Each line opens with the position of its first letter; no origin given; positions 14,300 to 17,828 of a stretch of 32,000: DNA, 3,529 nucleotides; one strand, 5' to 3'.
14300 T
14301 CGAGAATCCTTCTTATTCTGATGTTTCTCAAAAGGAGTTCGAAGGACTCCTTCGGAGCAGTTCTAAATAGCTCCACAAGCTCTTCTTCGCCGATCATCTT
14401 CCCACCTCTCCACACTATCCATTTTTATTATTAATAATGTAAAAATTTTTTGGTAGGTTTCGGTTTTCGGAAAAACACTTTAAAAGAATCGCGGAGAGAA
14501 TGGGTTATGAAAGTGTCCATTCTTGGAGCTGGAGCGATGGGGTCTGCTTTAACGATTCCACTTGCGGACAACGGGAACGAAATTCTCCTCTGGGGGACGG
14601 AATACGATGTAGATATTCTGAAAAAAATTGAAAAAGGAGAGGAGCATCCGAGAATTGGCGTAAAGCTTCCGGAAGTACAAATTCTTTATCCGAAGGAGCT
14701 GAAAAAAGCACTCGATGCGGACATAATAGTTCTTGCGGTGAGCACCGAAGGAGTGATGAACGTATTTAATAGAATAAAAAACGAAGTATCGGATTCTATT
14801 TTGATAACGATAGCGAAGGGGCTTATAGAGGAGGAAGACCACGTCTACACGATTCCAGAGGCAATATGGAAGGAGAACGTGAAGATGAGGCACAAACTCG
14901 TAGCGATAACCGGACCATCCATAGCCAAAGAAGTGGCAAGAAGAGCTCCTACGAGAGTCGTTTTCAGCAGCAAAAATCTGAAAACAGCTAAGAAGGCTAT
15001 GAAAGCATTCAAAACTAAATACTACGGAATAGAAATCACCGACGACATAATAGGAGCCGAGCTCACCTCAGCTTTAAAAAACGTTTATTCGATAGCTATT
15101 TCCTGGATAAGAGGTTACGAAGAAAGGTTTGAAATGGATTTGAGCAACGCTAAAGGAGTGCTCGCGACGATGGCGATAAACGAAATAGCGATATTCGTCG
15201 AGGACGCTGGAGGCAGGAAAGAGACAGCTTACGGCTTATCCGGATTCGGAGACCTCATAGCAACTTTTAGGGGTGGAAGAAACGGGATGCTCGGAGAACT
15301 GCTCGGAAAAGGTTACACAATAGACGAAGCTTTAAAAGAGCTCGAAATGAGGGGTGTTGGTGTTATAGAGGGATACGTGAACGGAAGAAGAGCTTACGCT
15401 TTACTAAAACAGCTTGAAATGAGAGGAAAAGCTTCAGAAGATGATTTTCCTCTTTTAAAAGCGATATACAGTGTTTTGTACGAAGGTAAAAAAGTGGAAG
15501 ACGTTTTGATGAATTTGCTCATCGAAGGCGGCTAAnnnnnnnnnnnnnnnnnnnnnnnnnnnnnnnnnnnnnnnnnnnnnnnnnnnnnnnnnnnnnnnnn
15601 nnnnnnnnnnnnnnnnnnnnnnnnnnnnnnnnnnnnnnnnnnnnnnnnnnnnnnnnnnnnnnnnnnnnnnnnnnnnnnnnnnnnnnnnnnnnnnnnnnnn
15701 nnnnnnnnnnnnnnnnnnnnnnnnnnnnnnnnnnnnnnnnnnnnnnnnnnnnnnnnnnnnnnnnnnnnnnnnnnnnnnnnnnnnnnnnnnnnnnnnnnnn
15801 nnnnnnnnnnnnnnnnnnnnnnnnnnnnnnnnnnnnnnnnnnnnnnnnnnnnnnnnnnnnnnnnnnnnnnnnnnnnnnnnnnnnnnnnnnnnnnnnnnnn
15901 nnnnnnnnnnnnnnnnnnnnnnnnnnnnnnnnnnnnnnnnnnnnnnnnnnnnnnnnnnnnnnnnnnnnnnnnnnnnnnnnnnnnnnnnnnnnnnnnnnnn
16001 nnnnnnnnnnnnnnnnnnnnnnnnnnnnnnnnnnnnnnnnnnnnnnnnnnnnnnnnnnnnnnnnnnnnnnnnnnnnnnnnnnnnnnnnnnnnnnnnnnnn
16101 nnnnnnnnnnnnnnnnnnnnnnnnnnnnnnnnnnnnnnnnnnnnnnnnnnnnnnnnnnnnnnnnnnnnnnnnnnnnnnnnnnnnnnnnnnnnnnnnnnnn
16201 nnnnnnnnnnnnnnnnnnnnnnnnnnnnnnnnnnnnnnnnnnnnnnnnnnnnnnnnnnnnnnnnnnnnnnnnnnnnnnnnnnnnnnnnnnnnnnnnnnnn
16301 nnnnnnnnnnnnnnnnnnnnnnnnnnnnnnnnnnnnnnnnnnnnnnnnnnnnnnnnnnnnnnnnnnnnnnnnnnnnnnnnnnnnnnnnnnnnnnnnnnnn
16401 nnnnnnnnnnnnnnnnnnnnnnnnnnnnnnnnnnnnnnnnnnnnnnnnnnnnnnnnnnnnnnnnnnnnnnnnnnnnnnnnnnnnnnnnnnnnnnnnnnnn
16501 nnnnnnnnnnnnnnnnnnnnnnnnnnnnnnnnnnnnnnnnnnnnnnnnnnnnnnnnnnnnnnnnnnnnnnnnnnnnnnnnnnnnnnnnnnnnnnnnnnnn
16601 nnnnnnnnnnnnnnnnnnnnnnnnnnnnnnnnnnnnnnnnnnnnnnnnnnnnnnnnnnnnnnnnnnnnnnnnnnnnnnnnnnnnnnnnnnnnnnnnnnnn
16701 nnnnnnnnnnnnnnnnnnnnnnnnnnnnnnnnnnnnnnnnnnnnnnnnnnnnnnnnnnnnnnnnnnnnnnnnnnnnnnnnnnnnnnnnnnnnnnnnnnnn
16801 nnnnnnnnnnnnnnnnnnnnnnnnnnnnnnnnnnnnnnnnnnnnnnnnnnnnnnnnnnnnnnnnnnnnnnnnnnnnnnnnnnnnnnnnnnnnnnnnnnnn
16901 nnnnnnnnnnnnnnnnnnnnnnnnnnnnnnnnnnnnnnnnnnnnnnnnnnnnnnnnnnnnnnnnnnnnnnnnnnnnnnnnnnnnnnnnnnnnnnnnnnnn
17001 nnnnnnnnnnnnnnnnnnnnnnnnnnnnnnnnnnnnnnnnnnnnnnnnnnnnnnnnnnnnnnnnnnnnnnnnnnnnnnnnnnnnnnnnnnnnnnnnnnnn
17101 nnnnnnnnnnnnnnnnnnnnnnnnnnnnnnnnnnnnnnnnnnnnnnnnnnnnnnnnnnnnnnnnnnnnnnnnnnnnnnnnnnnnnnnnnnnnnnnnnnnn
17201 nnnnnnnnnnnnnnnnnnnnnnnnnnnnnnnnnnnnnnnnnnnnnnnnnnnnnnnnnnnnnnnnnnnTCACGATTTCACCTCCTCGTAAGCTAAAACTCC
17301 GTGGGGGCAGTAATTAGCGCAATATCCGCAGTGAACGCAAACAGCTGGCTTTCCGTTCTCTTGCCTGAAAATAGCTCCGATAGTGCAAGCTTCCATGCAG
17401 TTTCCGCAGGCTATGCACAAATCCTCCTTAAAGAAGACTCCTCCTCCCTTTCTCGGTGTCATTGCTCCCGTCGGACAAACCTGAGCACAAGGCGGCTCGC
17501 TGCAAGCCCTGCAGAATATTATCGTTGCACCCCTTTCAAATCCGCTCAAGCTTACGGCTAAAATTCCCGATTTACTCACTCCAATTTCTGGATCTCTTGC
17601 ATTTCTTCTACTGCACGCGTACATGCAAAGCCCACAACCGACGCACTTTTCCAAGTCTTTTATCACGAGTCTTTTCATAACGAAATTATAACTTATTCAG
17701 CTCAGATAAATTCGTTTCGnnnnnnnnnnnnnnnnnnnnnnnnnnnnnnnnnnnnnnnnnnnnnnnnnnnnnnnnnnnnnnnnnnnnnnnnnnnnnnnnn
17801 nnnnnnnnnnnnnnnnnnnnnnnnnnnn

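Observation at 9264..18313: A 362-bp perfect direct repeat (partial maoC/phaJ duplication) brackets an 8.3-kb PHA + AOR segment next to tRNA-Arg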

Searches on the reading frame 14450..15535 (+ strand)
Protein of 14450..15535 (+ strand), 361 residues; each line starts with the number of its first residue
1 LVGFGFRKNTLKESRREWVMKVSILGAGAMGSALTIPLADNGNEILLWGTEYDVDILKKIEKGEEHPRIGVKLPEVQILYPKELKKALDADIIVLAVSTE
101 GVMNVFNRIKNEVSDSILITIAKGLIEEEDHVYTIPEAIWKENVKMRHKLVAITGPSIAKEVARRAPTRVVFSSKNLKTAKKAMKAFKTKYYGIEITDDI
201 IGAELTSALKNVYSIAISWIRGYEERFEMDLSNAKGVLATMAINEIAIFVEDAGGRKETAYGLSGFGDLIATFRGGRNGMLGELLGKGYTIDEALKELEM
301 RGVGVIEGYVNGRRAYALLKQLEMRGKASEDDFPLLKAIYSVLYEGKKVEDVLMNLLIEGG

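Call 7: search_protein_families(library=pfam, proteins=[window:14450-15535:+], max_evalue=0.01)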
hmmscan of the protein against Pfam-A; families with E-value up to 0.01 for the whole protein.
window:14450-15535:+ (361 aa): 5 families
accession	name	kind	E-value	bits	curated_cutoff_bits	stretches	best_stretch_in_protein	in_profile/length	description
PF07479.19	NAD_Gly3P_dh_C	-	1.6e-32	113.1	25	1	199-353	1-141/142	NAD-dependent glycerol-3-phosphate dehydrogenase C-terminus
PF01210.29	NAD_Gly3P_dh_N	-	5.4e-27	95.2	23.1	1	21-179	1-157/158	NAD-dependent glycerol-3-phosphate dehydrogenase N-terminus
PF03807.23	F420_oxidored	-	1.6e-07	32.3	21.6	1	21-123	1-93/94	NADP oxidoreductase coenzyme F420-dependent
PF20618.3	GPD_NAD_C_bact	-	4.4e-05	24.4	27.6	1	264-321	1-54/66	Bacterial GPD, NAD-dependent C-terminal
PF02558.23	ApbA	-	0.00013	22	22.2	1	23-130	2-108/150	Ketopantoate reductase PanE/ApbA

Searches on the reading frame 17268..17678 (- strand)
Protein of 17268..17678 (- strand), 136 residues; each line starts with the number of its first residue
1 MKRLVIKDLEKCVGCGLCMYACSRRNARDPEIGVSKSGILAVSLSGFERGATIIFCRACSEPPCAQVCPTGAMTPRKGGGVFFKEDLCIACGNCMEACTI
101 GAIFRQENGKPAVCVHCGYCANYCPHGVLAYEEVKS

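Call 8: search_protein_families(library=pfam, proteins=[window:17268-17678:-], max_evalue=0.01)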
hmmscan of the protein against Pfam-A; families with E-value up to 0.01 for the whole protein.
window:17268-17678:- (136 aa): 15 families
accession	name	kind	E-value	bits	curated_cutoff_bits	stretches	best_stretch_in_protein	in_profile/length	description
PF00037.32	Fer4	-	1.9e-18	65.9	21.1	3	83-103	3-23/24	4Fe-4S binding domain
PF12838.12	Fer4_7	-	5.2e-16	59.3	27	4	88-128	2-52/52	4Fe-4S dicluster domain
PF12837.12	Fer4_6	-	7.8e-14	51.3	25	3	83-103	4-24/24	4Fe-4S binding domain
PF12797.12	Fer4_2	-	5.2e-13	48.5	24.5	2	5-22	3-20/22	4Fe-4S binding domain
PF13187.11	Fer4_9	-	5.4e-12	46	27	3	56-103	2-52/52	4Fe-4S dicluster domain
PF13237.11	Fer4_10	-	1.4e-10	41.3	25.5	3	83-125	4-53/53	4Fe-4S dicluster domain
PF13484.11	Fer4_16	-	7.6e-10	39.9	30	1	114-132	2-20/66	4Fe-4S double cluster binding domain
PF13183.11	Fer4_8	-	2e-09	38.3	27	1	9-71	2-67/68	4Fe-4S dicluster domain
PF25160.1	LdpA_Fe-S-bd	-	1.2e-07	31.8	27.6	1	61-105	6-45/49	LdpA Fe-S cluster-binding domain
PF12800.12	Fer4_4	-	1.2e-06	28.8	24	1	10-23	2-15/17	4Fe-4S binding domain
PF12798.12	Fer4_3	-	3.2e-06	28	27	0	114-127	1-14/15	4Fe-4S binding domain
PF13534.11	Fer4_17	-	8.3e-06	26.7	22.2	0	9-23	43-57/61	4Fe-4S dicluster domain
PF14697.11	Fer4_21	-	1.1e-05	25.9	35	1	84-126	4-53/59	4Fe-4S dicluster domain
PF13247.11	Fer4_11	-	3.1e-05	24.5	26.2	1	56-125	10-79/100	4Fe-4S dicluster domain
PF13746.11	Fer4_18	-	0.00055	20.5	27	0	56-99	61-96/114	4Fe-4S dicluster domain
